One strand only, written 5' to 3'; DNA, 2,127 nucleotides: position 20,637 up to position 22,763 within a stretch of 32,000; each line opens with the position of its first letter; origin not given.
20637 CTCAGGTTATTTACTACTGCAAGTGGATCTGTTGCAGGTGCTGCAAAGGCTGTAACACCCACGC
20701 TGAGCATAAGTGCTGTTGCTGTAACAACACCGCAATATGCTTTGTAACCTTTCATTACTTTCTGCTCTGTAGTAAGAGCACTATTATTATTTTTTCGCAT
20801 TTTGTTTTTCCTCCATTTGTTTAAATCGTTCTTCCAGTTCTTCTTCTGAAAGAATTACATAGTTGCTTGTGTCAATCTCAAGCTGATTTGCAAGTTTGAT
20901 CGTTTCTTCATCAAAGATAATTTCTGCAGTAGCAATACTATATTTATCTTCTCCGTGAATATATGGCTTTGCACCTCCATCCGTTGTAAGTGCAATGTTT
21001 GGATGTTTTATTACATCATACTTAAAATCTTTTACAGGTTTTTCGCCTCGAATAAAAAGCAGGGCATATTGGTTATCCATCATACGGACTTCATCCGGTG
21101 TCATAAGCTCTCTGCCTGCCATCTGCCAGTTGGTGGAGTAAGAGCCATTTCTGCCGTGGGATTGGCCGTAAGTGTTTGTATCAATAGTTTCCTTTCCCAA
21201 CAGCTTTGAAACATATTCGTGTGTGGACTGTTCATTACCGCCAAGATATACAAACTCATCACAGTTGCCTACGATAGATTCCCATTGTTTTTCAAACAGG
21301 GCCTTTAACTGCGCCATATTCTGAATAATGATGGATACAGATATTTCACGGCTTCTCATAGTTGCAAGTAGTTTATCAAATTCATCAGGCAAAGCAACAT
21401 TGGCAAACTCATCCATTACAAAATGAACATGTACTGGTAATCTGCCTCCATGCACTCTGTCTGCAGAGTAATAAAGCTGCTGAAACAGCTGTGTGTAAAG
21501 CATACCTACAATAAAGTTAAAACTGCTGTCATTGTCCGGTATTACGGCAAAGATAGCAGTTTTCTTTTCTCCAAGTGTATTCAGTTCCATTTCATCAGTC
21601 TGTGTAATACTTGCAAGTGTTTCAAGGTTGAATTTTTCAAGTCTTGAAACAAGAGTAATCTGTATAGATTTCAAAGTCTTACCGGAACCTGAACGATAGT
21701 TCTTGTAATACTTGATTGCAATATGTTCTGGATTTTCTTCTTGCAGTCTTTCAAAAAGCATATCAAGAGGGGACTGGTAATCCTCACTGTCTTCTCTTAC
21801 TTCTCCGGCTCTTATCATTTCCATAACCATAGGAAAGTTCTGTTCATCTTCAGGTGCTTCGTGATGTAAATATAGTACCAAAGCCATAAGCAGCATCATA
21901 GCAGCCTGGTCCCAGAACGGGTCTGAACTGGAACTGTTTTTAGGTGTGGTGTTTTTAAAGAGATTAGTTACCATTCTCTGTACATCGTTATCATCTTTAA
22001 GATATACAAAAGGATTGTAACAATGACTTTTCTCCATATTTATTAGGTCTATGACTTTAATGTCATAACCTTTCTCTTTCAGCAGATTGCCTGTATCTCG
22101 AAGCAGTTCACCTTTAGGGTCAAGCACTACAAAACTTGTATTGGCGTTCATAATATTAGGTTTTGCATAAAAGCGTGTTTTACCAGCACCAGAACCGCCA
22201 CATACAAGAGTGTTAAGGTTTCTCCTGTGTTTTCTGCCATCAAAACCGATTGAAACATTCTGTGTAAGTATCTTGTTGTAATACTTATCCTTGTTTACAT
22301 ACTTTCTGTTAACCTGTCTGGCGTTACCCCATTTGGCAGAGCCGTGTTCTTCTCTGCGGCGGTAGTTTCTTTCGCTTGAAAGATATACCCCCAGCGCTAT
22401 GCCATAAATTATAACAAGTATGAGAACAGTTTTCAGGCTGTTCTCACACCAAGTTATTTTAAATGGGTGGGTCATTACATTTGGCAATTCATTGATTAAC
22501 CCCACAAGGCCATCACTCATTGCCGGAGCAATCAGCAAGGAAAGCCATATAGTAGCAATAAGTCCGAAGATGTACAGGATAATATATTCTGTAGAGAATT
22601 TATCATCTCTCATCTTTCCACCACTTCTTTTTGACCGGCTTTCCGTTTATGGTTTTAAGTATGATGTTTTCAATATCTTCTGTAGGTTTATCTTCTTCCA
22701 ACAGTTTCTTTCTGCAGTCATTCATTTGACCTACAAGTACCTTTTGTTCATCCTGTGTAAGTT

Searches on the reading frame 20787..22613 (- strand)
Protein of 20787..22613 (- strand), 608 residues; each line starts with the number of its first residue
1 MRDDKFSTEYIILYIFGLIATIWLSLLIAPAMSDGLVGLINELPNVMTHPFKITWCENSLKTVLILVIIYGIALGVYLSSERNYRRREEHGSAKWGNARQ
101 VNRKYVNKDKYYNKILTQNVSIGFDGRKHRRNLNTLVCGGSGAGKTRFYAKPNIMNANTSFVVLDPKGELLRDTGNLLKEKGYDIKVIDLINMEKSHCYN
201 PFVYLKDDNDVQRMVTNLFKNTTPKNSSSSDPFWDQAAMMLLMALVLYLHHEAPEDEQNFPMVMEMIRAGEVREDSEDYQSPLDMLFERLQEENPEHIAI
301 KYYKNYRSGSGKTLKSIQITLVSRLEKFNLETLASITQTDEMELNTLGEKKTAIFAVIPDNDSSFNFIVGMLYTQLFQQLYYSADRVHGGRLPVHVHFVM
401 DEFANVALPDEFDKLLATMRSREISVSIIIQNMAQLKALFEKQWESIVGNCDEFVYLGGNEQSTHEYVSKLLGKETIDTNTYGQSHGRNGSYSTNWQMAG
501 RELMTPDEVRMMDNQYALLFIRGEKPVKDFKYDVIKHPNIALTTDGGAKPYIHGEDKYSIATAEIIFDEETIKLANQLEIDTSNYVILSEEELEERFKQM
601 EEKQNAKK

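Call 7: search_protein_families(library=pfam, proteins=[window:20787-22613:-], max_evalue=0.01)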
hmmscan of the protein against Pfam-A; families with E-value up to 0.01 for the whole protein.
window:20787-22613:- (608 aa): 4 families
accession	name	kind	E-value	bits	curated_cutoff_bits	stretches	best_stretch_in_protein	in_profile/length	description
PF02534.20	T4SS-DNA_transf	-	3.8e-66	224.3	20.1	1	102-529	9-440/468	Type IV secretory system Conjugative DNA transfer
PF12696.13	TraG-D_C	-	7.4e-36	123.3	22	1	395-513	1-125/126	TraM recognition site of TraD and TraG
PF10412.15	TrwB_AAD_bind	-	1.1e-17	64.4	20.5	2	396-530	246-384/387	Type IV secretion-system coupling protein DNA-binding domain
PF00270.35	DEAD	-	0.0028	17.8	26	0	134-188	16-77/167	DEAD/DEAH box helicase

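Call 94: search_dna_similar(query=window:20787-22613:-, collection=plasmids, mode=protein, max_rows=8, max_evalue=1e-20)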
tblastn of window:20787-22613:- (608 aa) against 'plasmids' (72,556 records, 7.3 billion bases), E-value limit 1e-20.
Records with a match: 1330; places in all: 1372; records where one place covers at least 80% of the query: 232.
Best place of each record, by identity: 60-80% 4; <60% 1326.
By first word of the organism name: Enterococcus 380; Staphylococcus 175; Bacillus 164; Lactiplantibacillus 95; Lactococcus 74; Lacticaseibacillus 47; Listeria 43; Clostridium 40; Sinorhizobium 33; Latilactobacillus 26; and 81 more.
By predicted mobility (MOB-suite, as given by PLSDB): conjugative 930; non-mobilizable 276; mobilizable 124.
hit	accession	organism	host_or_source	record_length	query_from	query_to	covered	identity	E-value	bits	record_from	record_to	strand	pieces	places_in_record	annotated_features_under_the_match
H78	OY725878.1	Subdoligranulum variabile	-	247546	1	581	96%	76.9%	0e+0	954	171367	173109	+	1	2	record has no annotation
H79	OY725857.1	Subdoligranulum variabile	-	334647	13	605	98%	65.9%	0e+0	823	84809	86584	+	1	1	none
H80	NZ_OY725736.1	Monoglobus pectinilyticus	-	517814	11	594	96%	66.5%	0e+0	841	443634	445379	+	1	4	VirD4-like conjugal transfer protein, CD1115 family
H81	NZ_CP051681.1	Cohnella herbarum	cell culture,Fermented liquor based on ...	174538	1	570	94%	65.4%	0e+0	765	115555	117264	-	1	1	VirD4-like conjugal transfer protein, CD1115 family | hypothetical protein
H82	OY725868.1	Subdoligranulum variabile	-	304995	46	604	92%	48.7%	3e-169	541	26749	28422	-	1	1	record has no annotation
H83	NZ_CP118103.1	Paenibacillus urinalis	Homo sapiens,blood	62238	64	602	89%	45.9%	2e-148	481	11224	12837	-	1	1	VirD4-like conjugal transfer protein, CD1115 family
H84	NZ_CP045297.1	Paenibacillus brasilensis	cell culture,soil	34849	59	551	81%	48.4%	1e-141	462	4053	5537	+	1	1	VirD4-like conjugal transfer protein, CD1115 family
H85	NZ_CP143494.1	Clostridium perfringens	pig,fecal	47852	57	550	81%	47.4%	7e-132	433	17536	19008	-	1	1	VirD4-like conjugal transfer protein, CD1115 family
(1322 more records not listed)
